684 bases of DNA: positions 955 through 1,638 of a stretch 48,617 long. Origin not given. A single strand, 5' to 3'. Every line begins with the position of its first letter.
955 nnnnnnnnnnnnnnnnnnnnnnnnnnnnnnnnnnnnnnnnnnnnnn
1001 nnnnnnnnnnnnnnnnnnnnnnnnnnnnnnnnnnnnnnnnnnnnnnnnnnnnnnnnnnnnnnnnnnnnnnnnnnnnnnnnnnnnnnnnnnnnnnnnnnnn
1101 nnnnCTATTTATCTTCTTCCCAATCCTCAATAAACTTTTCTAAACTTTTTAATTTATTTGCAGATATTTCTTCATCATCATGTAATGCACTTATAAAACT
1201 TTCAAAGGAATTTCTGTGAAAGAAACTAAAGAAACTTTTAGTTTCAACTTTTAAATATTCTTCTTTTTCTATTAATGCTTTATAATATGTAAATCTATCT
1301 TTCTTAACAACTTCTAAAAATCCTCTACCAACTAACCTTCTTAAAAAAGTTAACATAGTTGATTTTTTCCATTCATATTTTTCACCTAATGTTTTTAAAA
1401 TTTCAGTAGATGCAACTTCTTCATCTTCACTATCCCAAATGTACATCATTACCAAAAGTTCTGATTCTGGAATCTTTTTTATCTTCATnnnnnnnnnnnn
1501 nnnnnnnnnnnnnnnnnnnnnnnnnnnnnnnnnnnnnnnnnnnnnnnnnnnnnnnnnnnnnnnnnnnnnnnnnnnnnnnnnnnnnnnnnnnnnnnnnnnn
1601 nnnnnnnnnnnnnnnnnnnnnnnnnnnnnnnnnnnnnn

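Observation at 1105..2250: BlaI/MecI/CopY-family repressors without a BlaR1-type sensor, next to a palindrome-dense control region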

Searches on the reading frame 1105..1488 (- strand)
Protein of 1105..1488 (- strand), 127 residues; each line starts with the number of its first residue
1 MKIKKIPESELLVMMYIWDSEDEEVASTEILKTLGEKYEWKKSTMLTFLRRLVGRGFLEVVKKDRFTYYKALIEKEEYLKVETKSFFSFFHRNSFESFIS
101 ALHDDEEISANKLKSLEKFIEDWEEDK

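Call 4: search_protein_families(library=pfam, proteins=[window:1105-1488:-], max_evalue=0.01)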
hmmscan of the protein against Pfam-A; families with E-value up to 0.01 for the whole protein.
window:1105-1488:- (127 aa): 3 families
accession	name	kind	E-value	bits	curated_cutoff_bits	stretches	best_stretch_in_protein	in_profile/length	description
PF03965.22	Penicillinase_R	-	1.8e-24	86.8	22.6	1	8-121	3-114/115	Penicillinase repressor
PF22381.2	Staph_reg_Sar_Rot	-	5e-05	23.8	27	1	9-58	15-58/85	Transcriptional regulator SarA/Rot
PF01047.28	MarR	-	0.0036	17.6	24.6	1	8-63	3-52/59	MarR family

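Call 5: search_protein_families(library=ncbifam, proteins=[window:1105-1488:-], max_evalue=0.01)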
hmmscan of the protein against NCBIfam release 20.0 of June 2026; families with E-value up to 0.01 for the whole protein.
window:1105-1488:- (127 aa): 6 families
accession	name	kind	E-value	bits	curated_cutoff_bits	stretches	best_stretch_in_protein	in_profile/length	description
TIGR02698.1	CopY_TcrY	equivalog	4.8e-18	65.7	121.95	1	5-122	1-116/130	CopY/TcrY family copper transport repressor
NF012168.1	BlaI_of_BCL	exception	2e-14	53.6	180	1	2-121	2-119/121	penicillinase repressor BlaI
NF000243.1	MecI_of_mecA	exception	1.8e-07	31.3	250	1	4-119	6-119/123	mecA-type methicillin resistance repressor MecI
NF000244.1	MecI_of_mecC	exception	2.2e-06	27.6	250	1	6-120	8-120/125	mecC-type methicillin resistance repressor MecI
NF000186.1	BlaI_of_MRSA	exception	0.00029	20.9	250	1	6-122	8-122/126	penicillinase repressor BlaI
NF052638.1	TransRegOhrRVib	equivalog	0.0072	16.1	200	1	9-62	38-85/141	transcriptional regulator OhrR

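Call 44: search_dna_similar(query=window:1105-1488:-, collection=phages, mode=protein, max_rows=60, max_evalue=0.001)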
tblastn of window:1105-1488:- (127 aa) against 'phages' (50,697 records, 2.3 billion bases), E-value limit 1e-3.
Records with a match: 38; places in all: 59; records where one place covers at least 80% of the query: 36.
Best place of each record, by identity: <60% 38.
By first word of the organism name: Clostridium 20; Clostridioides 8; Bacteriophage 6; Listeria 2; Peptoclostridium 1; Enterococcus 1.
By host as written in the record: - 14; Clostridium difficile 11; Clostridium difficile strain CD105HE1 ribotype 076 4; Listeria monocytogenes 2; Clostridioides difficile 2; Clostridioides difficile LCUS 0508 1; Clostridioides difficile CD522418 1; Clostridioides sp. ES-S-0107-01 1; and 2 more.
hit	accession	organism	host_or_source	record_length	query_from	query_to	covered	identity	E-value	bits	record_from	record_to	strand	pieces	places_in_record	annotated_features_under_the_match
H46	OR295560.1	Clostridioides phage phiCD508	Clostridioides difficile LCUS 0508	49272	1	126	99%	46.8%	2e-30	119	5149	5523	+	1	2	blaI_2: transcriptional regulator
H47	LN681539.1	Clostridium phage phiCD505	Clostridium difficile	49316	1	126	99%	46.0%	1e-31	122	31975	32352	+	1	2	Transcriptional regulator, BlaI/MecI/CopY family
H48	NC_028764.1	Clostridium phage phiCD505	Clostridium difficile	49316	1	126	99%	46.0%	1e-31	122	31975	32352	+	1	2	transcriptional regulator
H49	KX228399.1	Clostridium phage CDKM9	Clostridium difficile strain CD105HE1 ...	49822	1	125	98%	44.4%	8e-25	103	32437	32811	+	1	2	BlaI/MecI/CopY family transcriptional regulator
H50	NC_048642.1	Clostridium phage CDKM9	Clostridium difficile strain CD105HE1 ...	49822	1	125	98%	44.4%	8e-25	103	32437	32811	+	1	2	transcriptional regulator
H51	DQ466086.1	Clostridioides phage phiC2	-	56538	1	125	98%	44.4%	8e-25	103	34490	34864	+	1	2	putative transcriptional regulator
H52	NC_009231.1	Clostridioides phage phiC2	-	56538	1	125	98%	44.4%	8e-25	103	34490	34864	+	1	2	transcriptional regulator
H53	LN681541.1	Clostridium phage phiMMP01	Clostridium difficile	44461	1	125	98%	43.7%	1e-23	100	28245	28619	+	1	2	putative transcriptional regulator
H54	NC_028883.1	Clostridium phage phiMMP01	Clostridium difficile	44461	1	125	98%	43.7%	1e-23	100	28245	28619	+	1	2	transcriptional regulator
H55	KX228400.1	Clostridium phage CDKM15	Clostridium difficile strain CD105HE1 ...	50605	1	125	98%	43.7%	1e-23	100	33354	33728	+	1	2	BlaI/MecI/CopY family transcriptional regulator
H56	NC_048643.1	Clostridium phage CDKM15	Clostridium difficile strain CD105HE1 ...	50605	1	125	98%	43.7%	1e-23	100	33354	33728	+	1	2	transcriptional regulator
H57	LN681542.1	Clostridium phage phiMMP03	Clostridium difficile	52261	1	125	98%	43.7%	1e-23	100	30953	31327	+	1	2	putative transcriptional regulator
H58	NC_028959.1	Clostridium phage phiMMP03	Clostridium difficile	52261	1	125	98%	43.7%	1e-23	100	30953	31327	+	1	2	transcriptional regulator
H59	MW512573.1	Clostridioides phage phiCD418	Clostridioides difficile CD522418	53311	1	125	98%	43.7%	1e-23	100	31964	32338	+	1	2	penicillinase repressor family protein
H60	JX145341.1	Clostridium phage phiMMP02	Clostridium difficile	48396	1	126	99%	41.7%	1e-12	115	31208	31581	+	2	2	regulatory protein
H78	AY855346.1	Clostridium phage phi CD119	-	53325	4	83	63%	43.8%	1e-7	54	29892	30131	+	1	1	hypothetical protein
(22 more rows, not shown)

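Call 46: get_annotated_region(hit=H78, flank=4000)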
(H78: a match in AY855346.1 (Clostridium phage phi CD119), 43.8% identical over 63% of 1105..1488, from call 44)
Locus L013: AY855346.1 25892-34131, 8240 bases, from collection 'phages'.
description: Clostridium phage phi CD119, complete genome.
organism: Clostridium phage phi CD119 (NCBI taxid 2883936)
taxonomy: Viruses; Duplodnaviria; Heunggongvirae; Uroviricota; Caudoviricetes; Lubbockvirus; Lubbockvirus CD119
host: -; source: -; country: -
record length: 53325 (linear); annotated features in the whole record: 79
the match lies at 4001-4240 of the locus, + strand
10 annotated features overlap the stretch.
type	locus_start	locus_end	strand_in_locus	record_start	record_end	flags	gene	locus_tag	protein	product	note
CDS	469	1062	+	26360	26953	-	-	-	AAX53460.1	hypothetical protein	ORF37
CDS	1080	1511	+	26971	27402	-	-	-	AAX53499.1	hypothetical protein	ORF38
CDS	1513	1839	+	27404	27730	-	-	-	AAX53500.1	hypothetical protein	ORF39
CDS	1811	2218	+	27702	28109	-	-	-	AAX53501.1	hypothetical protein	ORF40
CDS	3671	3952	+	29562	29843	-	-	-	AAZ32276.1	hypothetical protein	ORF41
CDS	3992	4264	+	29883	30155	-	-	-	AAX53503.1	hypothetical protein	ORF42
CDS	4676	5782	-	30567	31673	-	int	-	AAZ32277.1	putative integrase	ORF43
CDS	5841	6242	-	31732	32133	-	-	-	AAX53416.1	hypothetical protein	ORF44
CDS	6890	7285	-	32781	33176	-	repR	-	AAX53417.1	RepR; putative repressor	ORF45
CDS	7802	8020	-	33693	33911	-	-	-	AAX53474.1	hypothetical protein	ORF46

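Call 49: search_protein_families(library=pfam, proteins=[L013:6890-7285:-, L013:5841-6242:-, L013:3992-4264:+, L013:3671-3952:+], max_evalue=0.01)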
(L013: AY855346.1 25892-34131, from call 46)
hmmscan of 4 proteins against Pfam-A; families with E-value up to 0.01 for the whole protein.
L013:6890-7285:- (131 aa): 6 families
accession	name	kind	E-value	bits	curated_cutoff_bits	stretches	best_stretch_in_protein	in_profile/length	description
PF01381.28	HTH_3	-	4.7e-11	43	23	1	9-63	1-55/55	Helix-turn-helix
PF12844.13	HTH_19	-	3.3e-09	37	30.2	1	6-64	1-59/64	Helix-turn-helix domain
PF13560.12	HTH_31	-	1e-08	35.8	27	1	5-61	2-59/64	Helix-turn-helix domain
PF13443.12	HTH_26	-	0.00037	21.1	22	1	8-61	1-55/63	Cro/C1-type HTH DNA-binding domain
PF08279.18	HTH_11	-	0.00038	20.7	25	1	10-36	7-34/55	HTH domain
PF07022.19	Phage_CI_repr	-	0.00089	20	22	1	21-65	16-59/65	Bacteriophage CI repressor helix-turn-helix domain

L013:5841-6242:- (133 aa): 1 family
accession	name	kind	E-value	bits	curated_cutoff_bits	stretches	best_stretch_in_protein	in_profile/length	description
PF15919.11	HicB_lk_antitox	-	3e-16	60.1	27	1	8-111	1-108/123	HicB_like antitoxin of bacterial toxin-antitoxin system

L013:3992-4264:+ (90 aa): 1 family
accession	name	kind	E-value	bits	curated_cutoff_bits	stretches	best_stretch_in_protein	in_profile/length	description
PF03965.22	Penicillinase_R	-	1.6e-16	61.1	22.6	1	8-84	3-77/115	Penicillinase repressor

L013:3671-3952:+ (93 aa): 1 family
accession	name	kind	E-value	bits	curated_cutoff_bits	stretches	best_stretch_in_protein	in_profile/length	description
PF03965.22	Penicillinase_R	-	6.1e-06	27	22.6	1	2-87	28-113/115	Penicillinase repressor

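Call 53: search_protein_families(library=phrogs, proteins=[window:1105-1488:-], max_evalue=0.001)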
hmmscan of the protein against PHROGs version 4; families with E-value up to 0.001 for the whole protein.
window:1105-1488:- (127 aa): 1 family
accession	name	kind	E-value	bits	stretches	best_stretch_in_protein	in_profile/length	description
phrog_1077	-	transcription regulation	8.3e-51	172.6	1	1-127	1-126/126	transcriptional regulator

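Call 55: search_solved_structures(query=window:1105-1488:-, max_evalue=0.01, show_alignments=4)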
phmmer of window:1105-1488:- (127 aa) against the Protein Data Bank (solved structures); distinct sequences matched with E-value up to 0.01: 5.
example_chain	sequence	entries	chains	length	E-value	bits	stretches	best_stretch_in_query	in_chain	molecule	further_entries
1sd6_A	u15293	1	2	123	7.3e-08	35.8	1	5-119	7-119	Methicillin resistance regulatory protein mecI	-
1p6r_A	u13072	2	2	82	1.4e-07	34.9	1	2-82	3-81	Penicillinase repressor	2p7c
1okr_A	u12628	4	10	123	1.5e-07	34.8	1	5-119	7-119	METHICILLIN RESISTANCE REGULATORY PROTEIN MECI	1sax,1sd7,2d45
2k4b_A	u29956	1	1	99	0.00023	24.5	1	6-74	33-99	Transcriptional regulator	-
1sd4_A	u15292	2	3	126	0.0003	24.1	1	6-122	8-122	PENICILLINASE REPRESSOR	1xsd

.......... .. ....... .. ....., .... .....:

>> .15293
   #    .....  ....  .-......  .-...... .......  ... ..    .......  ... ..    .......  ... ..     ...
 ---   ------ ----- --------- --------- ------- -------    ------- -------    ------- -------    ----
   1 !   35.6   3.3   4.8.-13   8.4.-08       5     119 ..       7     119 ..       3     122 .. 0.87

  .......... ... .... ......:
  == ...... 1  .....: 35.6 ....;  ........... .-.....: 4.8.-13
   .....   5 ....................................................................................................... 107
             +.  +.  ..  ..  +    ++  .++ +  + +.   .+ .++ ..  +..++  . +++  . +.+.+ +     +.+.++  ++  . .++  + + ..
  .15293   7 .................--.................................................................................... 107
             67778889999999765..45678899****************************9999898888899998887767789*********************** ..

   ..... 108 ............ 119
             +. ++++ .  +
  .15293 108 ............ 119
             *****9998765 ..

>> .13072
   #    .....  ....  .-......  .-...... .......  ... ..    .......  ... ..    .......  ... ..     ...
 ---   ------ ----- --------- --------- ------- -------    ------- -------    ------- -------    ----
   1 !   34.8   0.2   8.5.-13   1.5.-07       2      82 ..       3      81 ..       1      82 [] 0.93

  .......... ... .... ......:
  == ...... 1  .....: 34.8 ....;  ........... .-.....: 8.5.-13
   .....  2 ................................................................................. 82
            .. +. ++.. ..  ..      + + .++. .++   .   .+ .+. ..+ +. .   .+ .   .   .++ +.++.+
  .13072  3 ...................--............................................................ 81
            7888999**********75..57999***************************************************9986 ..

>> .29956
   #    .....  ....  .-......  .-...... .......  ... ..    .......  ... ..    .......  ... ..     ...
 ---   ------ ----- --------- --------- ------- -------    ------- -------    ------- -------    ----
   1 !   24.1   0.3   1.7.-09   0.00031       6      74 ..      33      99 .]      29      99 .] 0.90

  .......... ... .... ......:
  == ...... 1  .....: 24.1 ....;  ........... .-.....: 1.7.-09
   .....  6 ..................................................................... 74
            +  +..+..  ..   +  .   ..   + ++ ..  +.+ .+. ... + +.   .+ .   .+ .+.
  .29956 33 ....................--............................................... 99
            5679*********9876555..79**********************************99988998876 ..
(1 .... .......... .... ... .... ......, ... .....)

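Call 59: find_homologous_proteins(query=window:1105-1488:-, max_evalue=0.00001)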
Query window:1105-1488:- (127 aa): 9 proteins with E <= 0.00001 among 19 candidates.
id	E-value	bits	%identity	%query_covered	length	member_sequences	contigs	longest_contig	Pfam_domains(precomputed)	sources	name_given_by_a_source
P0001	6.7e-70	251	94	100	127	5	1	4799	PF03965.23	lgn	-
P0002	1.2e-68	247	93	100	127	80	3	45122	PF03965.23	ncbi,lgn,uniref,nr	ncbi:BlaI/MecI/CopY family transcriptional regulator [Clostridioides difficile]|uniref:BlaI/MecI/Cop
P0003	5.1e-63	228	89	98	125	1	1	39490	PF03965.23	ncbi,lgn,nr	ncbi:beta-lactamase [Clostridioides difficile]|nr:beta-lactamase [Clostridioides difficile]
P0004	1.2e-61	224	87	98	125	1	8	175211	PF03965.23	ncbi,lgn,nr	ncbi:TPA: BlaI/MecI/CopY family transcriptional regulator [Clostridioides difficile]|nr:BlaI/MecI/Co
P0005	9.7e-61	221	100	83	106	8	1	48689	PF03965.23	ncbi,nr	ncbi:BlaI/MecI/CopY family transcriptional regulator, partial [Clostridioides difficile]|nr:BlaI/Mec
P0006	7.1e-57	209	83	100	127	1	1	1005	PF03965.23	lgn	-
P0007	2.2e-49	184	97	72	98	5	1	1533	PF03965.23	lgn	-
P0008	1.3e-46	175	70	98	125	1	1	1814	PF03965.23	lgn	-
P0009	1.7e-43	165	94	68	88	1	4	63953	PF03965.23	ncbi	-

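Call 66: search_protein_representatives(protein=window:1105-1488:-)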
Query: 127 residues. Proteins with E-value up to 0.001 (for the whole library): 1490; up to 1e-10: 248; up to 1e-30: 0. The best 150 are listed.
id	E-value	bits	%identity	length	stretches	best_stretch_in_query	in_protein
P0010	2.0e-24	102.2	47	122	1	1-121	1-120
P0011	4.8e-24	101.0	43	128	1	3-126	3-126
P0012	1.0e-22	96.7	43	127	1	1-126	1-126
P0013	9.0e-22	93.6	37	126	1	1-127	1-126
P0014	2.9e-21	92.0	42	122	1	1-121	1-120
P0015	4.2e-21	91.5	41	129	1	2-122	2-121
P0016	6.4e-21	90.9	41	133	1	2-118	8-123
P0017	8.6e-21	90.5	44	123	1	5-123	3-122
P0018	1.3e-20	89.9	44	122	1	3-121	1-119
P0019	1.3e-20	89.9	40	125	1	1-122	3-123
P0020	1.4e-19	86.6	44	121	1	3-120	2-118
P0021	3.6e-19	85.2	40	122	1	2-123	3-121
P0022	4.5e-19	84.9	37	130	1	3-122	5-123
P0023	6.1e-19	84.5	40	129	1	2-121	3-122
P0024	6.3e-19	84.4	42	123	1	2-122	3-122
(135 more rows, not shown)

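Call 68: find_encoding_contigs(protein=P0010, flank=5000, max_places=4)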
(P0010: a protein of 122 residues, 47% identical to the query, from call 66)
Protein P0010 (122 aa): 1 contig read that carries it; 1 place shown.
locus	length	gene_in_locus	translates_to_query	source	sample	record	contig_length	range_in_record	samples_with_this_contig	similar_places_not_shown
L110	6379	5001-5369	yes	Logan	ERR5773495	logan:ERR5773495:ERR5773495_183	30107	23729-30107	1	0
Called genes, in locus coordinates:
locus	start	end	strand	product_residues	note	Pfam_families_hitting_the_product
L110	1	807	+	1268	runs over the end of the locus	PF18072:FGAR-AT_linker, PF02769:AIRS_C, PF13507:GATase_5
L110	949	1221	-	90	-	PF01386:Ribosomal_L25p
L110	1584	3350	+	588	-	PF00989:PAS (faint), PF08448:PAS_4 (weak), PF13188:PAS_8 (faint), PF08448:PAS_4, PF13426:PAS_9 (weak), PF00990:GGDEF, PF01966:HD, PF13487:HD_5, +1 more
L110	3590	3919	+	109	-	-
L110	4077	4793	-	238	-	PF05067:Mn_catalase, PF00210:Ferritin (faint), PF02915:Rubrerythrin (faint)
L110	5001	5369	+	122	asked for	PF03965:Penicillinase_R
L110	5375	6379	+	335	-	?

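Call 69: find_encoding_contigs(protein=P0011, flank=4000, max_places=3)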
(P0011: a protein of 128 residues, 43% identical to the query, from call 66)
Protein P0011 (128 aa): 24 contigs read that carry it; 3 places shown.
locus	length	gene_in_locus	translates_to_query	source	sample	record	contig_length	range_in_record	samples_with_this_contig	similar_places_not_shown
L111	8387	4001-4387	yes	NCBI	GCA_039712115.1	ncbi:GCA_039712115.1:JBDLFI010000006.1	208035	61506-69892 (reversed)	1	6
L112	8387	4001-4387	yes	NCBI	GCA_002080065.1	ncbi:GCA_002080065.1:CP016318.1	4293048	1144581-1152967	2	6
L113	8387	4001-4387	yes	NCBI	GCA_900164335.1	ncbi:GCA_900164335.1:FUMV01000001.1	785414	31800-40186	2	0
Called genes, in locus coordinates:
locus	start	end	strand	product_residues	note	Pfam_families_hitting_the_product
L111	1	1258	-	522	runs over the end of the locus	-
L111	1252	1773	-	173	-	PF06114:Peptidase_M78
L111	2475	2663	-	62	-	-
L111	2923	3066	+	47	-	-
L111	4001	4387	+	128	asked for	PF03965:Penicillinase_R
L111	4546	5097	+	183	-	PF17179:Fer4_22 (faint), PF13534:Fer4_17 (faint), PF13183:Fer4_8 (weak), PF13187:Fer4_9 (weak)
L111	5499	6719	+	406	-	PF19558:DUF6080 (weak)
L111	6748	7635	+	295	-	PF01040:UbiA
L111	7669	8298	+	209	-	PF12710:HAD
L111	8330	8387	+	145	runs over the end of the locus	PF06695:Sm_multidrug_ex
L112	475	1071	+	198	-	-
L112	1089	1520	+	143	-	PF02556:SecB (weak)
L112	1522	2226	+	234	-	-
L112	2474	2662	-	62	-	-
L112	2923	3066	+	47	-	-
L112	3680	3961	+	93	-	PF03965:Penicillinase_R (weak)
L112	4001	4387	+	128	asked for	PF03965:Penicillinase_R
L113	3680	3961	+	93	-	PF03965:Penicillinase_R (weak)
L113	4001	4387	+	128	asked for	PF03965:Penicillinase_R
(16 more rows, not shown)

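Call 70: find_encoding_contigs(protein=P0012, flank=4000, max_places=3)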
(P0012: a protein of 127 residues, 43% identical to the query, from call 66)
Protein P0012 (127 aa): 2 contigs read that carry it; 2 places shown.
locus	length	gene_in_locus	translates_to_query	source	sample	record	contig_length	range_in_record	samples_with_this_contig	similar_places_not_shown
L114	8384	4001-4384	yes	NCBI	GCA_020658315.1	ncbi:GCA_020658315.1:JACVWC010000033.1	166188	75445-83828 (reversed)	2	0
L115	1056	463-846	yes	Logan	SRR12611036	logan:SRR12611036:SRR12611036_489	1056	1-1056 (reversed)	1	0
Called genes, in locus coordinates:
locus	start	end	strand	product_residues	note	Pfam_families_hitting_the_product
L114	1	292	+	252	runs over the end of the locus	PF01510:Amidase_2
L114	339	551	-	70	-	-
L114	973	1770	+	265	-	-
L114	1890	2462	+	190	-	-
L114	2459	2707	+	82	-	-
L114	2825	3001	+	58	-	-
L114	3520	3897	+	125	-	PF03965:Penicillinase_R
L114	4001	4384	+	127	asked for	PF03965:Penicillinase_R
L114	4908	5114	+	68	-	-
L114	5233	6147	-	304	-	-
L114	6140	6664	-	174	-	PF13302:Acetyltransf_3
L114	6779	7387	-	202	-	PF19553:DUF6076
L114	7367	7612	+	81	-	PF14287:DUF4368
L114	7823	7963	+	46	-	PF00440:TetR_N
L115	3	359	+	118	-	?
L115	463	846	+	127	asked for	PF03965:Penicillinase_R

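Call 71: find_encoding_contigs(protein=P0013, flank=4000, max_places=3)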
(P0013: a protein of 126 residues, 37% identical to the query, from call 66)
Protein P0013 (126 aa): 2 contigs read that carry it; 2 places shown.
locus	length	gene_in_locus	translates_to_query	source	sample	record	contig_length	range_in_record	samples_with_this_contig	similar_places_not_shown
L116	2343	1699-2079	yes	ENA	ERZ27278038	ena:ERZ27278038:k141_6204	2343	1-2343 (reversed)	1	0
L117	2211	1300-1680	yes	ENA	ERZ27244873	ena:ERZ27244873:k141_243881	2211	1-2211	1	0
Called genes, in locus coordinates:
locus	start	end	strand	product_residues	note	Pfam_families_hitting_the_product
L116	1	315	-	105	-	?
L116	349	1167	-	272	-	-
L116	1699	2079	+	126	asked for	PF03965:Penicillinase_R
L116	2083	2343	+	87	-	?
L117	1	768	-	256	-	?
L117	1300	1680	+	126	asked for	PF03965:Penicillinase_R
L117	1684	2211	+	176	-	?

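Call 72: find_encoding_contigs(protein=P0014, flank=4000, max_places=3)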
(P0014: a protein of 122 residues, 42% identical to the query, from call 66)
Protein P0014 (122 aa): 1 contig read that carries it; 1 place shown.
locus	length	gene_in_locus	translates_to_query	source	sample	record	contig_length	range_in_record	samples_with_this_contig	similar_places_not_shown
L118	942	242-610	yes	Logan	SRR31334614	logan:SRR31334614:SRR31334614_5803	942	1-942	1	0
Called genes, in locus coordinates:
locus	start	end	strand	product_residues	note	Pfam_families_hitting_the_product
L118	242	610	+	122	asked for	PF03965:Penicillinase_R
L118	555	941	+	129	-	?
